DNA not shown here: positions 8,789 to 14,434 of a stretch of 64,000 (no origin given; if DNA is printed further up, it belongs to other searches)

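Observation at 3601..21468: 16-kb tandem array of three giant DUF2341 + multi-LamG surface proteins, translationally coupled to ligA and lying directly behind the pilus minor-pilin operon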

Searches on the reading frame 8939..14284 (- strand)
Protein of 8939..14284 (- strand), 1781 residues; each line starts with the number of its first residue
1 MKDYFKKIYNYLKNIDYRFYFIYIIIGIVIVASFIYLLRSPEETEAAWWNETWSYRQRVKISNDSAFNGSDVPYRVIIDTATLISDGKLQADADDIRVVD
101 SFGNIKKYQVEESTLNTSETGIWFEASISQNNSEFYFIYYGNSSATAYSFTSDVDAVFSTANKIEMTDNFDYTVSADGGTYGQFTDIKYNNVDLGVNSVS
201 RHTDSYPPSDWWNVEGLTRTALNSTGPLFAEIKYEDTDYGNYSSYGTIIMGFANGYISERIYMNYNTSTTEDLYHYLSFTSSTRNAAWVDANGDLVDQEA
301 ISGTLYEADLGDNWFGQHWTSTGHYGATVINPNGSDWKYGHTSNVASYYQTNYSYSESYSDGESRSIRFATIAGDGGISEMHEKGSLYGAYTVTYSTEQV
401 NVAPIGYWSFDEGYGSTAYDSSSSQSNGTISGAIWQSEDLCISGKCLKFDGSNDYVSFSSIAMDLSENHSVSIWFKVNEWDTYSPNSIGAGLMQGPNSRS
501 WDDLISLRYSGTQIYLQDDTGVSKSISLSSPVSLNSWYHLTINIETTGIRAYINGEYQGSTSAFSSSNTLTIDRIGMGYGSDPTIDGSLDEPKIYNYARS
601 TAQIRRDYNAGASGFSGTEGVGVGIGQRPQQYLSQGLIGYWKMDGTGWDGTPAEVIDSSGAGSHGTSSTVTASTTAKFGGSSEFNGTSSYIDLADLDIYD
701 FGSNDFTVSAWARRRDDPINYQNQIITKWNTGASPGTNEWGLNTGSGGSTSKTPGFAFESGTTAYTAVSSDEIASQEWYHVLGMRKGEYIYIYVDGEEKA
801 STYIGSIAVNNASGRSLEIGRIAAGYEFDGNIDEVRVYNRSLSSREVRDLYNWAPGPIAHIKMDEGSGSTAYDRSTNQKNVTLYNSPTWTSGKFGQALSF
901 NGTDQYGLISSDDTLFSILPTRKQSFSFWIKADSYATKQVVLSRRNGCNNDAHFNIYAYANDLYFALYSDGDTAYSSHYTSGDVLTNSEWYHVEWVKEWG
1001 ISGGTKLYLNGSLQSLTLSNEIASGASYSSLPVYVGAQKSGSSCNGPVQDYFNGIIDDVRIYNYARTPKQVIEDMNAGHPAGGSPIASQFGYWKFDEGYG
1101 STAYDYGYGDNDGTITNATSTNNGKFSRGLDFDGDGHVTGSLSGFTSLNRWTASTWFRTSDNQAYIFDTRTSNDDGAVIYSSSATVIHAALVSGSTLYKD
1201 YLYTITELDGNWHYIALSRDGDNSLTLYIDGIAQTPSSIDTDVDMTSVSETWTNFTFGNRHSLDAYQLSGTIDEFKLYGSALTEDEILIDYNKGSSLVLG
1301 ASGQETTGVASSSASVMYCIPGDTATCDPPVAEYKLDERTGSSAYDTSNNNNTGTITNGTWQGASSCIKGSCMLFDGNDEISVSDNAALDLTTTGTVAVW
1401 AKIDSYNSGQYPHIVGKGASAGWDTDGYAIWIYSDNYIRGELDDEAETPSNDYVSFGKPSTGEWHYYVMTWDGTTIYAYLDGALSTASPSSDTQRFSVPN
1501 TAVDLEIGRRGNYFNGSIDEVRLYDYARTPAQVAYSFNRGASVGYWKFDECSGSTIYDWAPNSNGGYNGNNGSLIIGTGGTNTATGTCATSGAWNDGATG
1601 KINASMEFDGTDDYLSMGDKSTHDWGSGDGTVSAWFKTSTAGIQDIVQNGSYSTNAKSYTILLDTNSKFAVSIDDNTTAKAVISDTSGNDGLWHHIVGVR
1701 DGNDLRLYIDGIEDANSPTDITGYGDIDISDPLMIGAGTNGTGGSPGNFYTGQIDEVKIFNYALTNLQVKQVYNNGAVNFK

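Call 5: search_protein_families(library=pfam, proteins=[window:8939-14284:-], max_evalue=0.01)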
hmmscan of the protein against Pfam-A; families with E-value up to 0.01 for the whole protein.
window:8939-14284:- (1781 aa): 7 families
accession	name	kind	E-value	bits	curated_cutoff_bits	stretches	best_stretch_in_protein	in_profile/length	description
PF13385.13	Laminin_G_3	-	3.5e-121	401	27.6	6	685-847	1-150/151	Concanavalin A-like lectin/glucanases superfamily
PF02210.31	Laminin_G_2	-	4.8e-22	79.2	22.9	2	1656-1759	18-123/126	Laminin G domain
PF07953.20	Toxin_R_bind_N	-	1.3e-15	58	23.8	1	418-562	4-152/191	Clostridium neurotoxin, N-terminal receptor binding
PF02973.23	Sialidase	-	4.6e-10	39.8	26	0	1221-1288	115-182/189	Sialidase, N-terminal domain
PF00054.30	Laminin_G_1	-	2.5e-09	37.9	24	1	1665-1737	27-99/131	Laminin G domain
PF10102.14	DUF2341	-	8e-07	29.9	23.4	1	92-160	1-67/84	Domain of unknown function (DUF2341)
PF00354.24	Pentaxin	-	0.0018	18.4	25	0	1631-1778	28-172/194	Pentaxin family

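Call 6: search_protein_families(library=ncbifam, proteins=[window:8939-14284:-], max_evalue=0.01)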
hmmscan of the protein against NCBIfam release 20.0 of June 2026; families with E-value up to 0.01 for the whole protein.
window:8939-14284:- (1781 aa): 1 family
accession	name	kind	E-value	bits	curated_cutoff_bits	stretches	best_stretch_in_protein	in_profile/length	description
NF052521.1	TafC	equivalog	3.7e-49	167.8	410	5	671-853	184-362/373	TafC family fimbrial protein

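Call 90: search_protein_families(library=phrogs, proteins=[window:8939-14284:-], max_evalue=0.001)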
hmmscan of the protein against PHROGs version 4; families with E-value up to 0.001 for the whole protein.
window:8939-14284:- (1781 aa): 6 families
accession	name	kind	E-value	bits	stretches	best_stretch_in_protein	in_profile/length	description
phrog_8510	-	head and packaging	5.8e-75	253.9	6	1587-1775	718-899/1348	virion structural protein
phrog_3545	-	unknown function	2.7e-63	215.5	5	647-840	757-962/1115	-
phrog_24074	-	unknown function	4.1e-32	112.3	5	654-837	429-605/892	-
phrog_14220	-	unknown function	1.4e-30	107.8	3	858-971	8-121/401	-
phrog_21223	-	unknown function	2.8e-26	93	3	925-1121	33-223/710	-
phrog_17347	-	unknown function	4.2e-18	67.1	1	1002-1082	139-212/312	-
